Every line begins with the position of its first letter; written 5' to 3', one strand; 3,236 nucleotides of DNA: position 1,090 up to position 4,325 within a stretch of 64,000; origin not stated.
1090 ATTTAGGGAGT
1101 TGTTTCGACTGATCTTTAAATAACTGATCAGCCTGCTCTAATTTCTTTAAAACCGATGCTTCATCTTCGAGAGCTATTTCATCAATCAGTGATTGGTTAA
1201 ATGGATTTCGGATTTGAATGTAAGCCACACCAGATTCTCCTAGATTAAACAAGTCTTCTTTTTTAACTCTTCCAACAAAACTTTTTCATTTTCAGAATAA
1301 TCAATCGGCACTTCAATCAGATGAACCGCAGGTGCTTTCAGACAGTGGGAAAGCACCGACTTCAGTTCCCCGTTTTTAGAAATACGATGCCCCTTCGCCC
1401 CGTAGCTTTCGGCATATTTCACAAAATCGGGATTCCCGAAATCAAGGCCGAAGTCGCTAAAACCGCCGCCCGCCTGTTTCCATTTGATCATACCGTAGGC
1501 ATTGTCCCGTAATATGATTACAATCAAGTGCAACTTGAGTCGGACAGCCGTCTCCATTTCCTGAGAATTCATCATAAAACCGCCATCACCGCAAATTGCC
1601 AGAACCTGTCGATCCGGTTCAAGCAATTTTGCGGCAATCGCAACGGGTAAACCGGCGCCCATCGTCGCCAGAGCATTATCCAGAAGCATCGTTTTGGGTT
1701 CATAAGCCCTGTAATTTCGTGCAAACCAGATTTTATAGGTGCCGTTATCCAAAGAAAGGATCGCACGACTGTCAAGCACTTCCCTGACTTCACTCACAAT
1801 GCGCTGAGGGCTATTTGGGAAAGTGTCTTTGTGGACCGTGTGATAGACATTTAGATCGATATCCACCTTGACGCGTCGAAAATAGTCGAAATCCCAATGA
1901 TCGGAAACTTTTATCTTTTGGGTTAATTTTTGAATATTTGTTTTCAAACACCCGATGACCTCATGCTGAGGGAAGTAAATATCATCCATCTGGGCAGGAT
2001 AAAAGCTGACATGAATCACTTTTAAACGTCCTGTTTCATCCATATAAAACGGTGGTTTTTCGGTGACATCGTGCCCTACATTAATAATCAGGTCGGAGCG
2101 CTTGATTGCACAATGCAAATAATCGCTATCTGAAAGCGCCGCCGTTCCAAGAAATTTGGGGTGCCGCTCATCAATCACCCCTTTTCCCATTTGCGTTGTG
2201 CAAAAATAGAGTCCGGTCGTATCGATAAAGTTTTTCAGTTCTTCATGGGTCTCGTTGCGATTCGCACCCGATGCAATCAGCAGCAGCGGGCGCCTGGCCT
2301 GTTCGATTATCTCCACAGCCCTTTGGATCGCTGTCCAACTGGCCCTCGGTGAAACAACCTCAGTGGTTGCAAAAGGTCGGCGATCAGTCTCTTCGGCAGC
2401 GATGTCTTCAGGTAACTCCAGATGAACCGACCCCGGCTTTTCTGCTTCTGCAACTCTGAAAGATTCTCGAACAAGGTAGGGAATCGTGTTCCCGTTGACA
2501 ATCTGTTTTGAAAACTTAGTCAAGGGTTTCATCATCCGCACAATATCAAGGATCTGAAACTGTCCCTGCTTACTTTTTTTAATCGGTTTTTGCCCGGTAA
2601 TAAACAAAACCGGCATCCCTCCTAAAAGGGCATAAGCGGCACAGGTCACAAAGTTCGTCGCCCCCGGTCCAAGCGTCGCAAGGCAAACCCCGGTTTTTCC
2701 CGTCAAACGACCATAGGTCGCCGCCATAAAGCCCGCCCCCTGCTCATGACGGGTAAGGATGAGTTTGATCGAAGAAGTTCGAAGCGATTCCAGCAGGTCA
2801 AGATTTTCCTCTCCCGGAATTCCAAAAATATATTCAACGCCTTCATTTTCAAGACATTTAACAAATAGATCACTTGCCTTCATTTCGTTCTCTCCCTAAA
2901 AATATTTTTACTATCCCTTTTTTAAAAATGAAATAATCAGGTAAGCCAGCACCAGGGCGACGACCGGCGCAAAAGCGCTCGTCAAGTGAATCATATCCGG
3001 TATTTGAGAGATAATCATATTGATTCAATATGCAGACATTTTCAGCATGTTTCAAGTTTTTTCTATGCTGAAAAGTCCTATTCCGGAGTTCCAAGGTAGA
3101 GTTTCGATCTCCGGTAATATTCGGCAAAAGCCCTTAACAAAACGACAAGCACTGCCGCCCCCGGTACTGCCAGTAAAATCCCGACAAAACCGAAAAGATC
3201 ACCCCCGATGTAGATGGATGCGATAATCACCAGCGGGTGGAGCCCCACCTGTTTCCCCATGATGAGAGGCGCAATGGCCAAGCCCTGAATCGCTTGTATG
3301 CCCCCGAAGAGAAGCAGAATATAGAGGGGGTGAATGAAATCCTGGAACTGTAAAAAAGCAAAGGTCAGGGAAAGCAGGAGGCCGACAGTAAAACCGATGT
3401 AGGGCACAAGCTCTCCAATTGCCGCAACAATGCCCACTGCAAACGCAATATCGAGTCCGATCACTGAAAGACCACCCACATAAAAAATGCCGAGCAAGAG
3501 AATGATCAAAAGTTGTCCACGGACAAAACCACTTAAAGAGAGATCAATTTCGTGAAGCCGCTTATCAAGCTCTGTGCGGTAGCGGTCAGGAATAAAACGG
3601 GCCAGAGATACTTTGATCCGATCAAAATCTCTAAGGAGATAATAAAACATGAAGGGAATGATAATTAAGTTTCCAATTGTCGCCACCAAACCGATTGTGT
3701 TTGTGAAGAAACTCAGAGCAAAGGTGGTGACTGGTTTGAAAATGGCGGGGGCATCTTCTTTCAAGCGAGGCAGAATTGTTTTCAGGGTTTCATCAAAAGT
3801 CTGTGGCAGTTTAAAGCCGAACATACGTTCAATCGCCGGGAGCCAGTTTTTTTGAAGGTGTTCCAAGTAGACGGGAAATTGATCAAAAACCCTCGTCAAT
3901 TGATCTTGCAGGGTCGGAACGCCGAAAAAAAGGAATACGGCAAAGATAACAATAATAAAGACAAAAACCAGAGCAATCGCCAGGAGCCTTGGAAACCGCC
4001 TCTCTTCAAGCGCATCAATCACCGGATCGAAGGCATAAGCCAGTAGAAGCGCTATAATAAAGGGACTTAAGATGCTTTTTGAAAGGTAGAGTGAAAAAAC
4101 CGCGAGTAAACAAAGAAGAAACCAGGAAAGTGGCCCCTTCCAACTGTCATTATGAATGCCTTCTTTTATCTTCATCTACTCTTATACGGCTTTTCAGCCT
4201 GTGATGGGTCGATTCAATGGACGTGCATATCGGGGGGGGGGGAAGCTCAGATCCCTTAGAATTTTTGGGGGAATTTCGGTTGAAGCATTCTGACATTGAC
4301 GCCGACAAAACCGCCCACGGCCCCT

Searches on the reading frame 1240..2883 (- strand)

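Call 47: search_protein_families(library=ncbifam, proteins=[window:1240-2883:-], max_evalue=0.00001)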
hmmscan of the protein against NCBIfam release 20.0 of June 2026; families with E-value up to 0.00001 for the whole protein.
window:1240-2883:- (547 aa): 52 families (the best 25 are shown)
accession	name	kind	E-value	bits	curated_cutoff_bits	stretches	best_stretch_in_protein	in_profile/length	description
NF006187.0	PRK08322.1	equivalog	2.6e-257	854.7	509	1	1-545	2-546/548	acetolactate synthase large subunit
NF006378.0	PRK08617.1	equivalog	2.3e-135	452.1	510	1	2-538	9-549/556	acetolactate synthase AlsS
TIGR02418.1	acolac_catab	equivalog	5.3e-123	411.3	551.1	1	4-534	2-536/539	acetolactate synthase AlsS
TIGR00118.1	acolac_lg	equivalog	1.5e-113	380.2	538.35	1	1-532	1-539/557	biosynthetic-type acetolactate synthase large subunit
NF004919.0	PRK06276.1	equivalog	3.8e-107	359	866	1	1-531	1-542/582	acetolactate synthase large subunit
NF006052.0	PRK08199.1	subfamily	8.1e-101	338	539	1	3-531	10-541/559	thiamine pyrophosphate protein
NF004710.0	PRK06048.1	equivalog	5.3e-100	335.5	976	1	1-532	8-542/561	acetolactate synthase large subunit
NF006524.0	PRK08978.1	equivalog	2.5e-98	329.7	738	1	1-533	1-530/548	acetolactate synthase 2 catalytic subunit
NF006377.0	PRK08611.1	equivalog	4.6e-98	329.2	742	1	2-531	5-533/576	pyruvate oxidase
NF005651.0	PRK07418.1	subfamily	1.3e-91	307.7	942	1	5-532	23-564/617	acetolactate synthase large subunit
NF006016.1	PRK08155.1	equivalog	4e-88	296.2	870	1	3-532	5-537/554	acetolactate synthase large subunit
NF006319.0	PRK08527.1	equivalog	8.9e-88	295.1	905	1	1-532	4-543/565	acetolactate synthase large subunit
NF005824.0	PRK07710.1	equivalog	2.5e-86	290.3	976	1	2-532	18-553/573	acetolactate synthase large subunit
NF005860.0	PRK07789.1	equivalog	6.6e-86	289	881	1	3-514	36-564/615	acetolactate synthase large subunit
NF006122.0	PRK08266.1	subfamily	1.4e-83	281.3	571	1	2-531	5-528/543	hypothetical protein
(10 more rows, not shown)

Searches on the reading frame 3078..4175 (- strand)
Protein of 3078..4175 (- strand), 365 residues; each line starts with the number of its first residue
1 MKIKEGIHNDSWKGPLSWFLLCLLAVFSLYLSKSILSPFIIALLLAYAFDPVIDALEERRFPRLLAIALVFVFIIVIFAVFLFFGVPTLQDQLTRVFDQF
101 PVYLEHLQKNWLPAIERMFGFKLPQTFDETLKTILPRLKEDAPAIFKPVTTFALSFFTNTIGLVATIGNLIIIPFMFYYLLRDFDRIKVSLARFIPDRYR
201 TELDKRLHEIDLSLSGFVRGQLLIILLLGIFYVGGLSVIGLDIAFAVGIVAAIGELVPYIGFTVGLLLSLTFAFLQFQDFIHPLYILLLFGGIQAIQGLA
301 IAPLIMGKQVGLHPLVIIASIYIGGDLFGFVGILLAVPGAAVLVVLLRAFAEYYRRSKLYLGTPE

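Call 47: search_protein_families(library=ncbifam, proteins=[window:3078-4175:-], max_evalue=0.00001)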
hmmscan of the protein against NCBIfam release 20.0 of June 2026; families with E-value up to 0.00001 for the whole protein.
window:3078-4175:- (365 aa): 3 families
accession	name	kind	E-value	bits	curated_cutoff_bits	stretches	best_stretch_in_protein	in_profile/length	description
NF045801.1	efflux_ABUW_0982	equivalog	2.7e-62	211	675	1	24-360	17-353/392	chloramphenicol efflux transporter CxpE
TIGR02872.1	spore_ytvI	equivalog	1.9e-40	139.3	198.15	1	21-352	8-337/341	sporulation integral membrane protein YtvI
NF008930.0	PRK12287.1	subfamily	2.1e-16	60.5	318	1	28-347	26-325/344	AI-2E family transporter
